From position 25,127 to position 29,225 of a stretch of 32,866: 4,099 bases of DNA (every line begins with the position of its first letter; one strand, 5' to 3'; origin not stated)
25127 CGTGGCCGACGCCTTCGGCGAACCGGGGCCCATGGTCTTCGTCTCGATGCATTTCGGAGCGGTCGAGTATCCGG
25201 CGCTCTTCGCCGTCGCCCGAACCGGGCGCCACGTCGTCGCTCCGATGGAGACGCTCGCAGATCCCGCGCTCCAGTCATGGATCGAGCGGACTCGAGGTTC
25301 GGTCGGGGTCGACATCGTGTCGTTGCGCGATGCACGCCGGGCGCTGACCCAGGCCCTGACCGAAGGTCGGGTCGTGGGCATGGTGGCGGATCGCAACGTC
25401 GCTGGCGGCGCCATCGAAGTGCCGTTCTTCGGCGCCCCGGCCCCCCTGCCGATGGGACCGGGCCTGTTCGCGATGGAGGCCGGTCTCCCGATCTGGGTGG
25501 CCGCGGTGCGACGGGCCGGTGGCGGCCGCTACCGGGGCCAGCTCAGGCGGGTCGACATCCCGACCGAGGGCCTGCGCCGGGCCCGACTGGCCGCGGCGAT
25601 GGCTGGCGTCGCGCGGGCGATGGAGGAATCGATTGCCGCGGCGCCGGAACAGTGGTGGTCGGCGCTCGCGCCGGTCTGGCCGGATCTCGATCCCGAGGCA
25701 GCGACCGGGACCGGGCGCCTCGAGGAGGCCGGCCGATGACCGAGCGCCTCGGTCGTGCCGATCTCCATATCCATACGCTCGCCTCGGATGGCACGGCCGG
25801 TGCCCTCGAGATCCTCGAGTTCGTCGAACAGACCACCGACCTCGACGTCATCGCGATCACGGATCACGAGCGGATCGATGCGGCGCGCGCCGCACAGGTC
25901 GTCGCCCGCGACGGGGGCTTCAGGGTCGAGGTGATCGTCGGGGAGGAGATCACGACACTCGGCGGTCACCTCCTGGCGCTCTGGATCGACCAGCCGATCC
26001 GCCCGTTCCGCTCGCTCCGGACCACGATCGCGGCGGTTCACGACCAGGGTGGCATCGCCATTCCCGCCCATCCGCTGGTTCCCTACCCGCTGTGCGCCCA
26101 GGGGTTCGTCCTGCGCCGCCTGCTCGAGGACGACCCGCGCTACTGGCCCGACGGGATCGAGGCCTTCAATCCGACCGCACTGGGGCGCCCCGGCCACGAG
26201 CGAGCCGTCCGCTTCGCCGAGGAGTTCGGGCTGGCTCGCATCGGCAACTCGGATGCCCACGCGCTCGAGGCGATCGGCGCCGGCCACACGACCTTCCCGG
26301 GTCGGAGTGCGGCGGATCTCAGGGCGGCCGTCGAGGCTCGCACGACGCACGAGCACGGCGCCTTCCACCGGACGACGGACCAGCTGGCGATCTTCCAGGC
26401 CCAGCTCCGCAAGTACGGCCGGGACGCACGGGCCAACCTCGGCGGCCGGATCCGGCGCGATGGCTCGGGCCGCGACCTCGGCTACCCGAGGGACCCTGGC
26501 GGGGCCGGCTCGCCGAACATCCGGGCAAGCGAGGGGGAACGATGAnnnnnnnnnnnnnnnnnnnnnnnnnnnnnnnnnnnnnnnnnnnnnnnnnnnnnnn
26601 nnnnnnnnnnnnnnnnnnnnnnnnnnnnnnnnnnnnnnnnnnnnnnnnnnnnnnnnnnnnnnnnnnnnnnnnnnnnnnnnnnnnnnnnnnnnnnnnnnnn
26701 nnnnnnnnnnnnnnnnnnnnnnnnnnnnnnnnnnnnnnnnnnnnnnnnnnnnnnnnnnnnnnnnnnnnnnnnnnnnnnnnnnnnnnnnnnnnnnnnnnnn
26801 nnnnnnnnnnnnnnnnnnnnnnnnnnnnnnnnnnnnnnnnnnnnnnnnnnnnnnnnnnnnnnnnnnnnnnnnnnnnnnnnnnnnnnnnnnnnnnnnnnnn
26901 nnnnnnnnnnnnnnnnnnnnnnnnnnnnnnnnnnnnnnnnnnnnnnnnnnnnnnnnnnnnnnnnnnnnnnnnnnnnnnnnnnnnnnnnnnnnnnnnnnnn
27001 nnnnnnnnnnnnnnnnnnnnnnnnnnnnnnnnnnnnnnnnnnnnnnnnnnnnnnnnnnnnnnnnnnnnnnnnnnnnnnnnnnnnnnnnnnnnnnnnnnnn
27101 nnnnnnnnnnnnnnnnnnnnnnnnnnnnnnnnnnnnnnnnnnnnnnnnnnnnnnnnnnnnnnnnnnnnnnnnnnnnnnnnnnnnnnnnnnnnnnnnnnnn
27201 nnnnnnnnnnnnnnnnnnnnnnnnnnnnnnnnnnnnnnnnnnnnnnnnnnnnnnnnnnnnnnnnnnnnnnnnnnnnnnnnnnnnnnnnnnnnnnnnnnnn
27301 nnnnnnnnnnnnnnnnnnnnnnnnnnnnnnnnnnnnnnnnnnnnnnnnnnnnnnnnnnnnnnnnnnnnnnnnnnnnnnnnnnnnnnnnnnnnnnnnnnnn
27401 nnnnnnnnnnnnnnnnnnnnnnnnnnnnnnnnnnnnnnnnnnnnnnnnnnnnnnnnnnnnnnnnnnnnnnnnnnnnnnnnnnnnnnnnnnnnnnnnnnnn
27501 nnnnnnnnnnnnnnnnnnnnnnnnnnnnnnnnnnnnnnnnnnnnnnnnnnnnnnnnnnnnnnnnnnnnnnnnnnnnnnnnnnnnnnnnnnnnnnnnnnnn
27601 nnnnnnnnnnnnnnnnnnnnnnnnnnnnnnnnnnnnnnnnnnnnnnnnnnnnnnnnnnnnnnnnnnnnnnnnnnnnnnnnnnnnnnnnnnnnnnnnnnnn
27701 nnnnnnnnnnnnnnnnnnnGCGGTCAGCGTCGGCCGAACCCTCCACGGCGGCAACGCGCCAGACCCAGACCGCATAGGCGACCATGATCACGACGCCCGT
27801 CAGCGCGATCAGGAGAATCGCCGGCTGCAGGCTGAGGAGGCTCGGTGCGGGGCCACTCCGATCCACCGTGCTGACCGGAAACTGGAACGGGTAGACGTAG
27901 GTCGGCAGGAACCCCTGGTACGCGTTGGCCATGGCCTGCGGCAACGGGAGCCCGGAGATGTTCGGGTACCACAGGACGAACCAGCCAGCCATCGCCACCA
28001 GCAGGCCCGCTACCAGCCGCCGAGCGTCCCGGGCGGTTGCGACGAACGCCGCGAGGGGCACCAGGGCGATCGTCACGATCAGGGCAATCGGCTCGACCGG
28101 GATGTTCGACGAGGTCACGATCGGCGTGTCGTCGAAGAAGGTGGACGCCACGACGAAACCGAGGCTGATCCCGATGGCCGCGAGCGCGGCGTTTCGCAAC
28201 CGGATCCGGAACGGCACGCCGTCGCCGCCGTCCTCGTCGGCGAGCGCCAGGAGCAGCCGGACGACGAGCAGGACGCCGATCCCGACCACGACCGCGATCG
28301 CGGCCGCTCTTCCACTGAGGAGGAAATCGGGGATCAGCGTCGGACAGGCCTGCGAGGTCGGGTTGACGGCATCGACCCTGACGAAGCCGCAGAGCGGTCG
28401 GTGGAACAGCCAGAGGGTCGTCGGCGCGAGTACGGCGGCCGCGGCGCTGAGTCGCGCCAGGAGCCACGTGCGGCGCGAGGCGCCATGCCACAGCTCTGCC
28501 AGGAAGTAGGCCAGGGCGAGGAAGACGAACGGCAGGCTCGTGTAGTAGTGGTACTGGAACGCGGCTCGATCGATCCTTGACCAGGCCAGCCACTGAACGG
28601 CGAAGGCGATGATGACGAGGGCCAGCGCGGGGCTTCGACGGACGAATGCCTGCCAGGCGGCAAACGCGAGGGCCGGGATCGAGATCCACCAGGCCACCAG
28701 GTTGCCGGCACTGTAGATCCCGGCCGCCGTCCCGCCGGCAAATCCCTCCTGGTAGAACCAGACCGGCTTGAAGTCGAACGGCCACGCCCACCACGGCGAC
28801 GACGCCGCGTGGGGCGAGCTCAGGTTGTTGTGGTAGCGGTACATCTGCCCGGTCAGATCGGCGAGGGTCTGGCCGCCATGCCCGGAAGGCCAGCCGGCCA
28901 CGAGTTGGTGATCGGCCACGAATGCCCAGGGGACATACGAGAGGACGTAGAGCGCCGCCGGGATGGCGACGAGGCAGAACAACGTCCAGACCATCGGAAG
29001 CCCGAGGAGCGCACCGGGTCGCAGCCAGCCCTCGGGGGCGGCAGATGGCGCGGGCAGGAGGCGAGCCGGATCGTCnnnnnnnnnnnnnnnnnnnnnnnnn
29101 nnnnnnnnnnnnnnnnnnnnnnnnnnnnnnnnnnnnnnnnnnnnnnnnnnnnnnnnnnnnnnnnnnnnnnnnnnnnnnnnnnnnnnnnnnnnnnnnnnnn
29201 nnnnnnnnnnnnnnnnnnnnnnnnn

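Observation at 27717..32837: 1706-aa fusion of two GT-C glycosyltransferase modules abutting the PIM operon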

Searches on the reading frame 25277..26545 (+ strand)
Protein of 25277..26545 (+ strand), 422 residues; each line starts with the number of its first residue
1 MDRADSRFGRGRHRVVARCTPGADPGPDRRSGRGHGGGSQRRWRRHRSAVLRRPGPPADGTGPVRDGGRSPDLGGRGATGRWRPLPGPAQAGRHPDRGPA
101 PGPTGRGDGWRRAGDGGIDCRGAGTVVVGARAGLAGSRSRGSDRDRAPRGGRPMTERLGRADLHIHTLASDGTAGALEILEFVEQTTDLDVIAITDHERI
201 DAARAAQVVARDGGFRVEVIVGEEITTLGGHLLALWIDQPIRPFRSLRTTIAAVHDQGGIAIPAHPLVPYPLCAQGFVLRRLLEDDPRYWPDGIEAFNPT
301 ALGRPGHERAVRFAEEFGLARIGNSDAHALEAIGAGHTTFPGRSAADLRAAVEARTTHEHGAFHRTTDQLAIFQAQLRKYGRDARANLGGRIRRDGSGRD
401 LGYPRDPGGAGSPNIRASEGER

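Call 10: search_protein_families(library=pfam, proteins=[window:25277-26545:+], max_evalue=0.001)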
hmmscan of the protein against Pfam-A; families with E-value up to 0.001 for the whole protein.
window:25277-26545:+ (422 aa): 1 family
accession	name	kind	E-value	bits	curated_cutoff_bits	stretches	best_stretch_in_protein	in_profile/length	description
PF13263.12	PHP_C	-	1.9e-12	47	21.3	1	307-357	4-56/56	PHP-associated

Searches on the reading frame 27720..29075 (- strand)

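Call 5: search_protein_families(library=pfam, proteins=[window:27720-29075:-], max_evalue=10)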
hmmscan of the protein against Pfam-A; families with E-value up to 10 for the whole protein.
seq(452 aa): 1 family
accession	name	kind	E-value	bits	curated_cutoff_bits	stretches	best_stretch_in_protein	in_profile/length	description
PF16192.10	PMT_4TMC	-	2.6e-11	43.9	32.4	1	73-228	7-182/202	C-terminal four TMM region of protein-O-mannosyltransferase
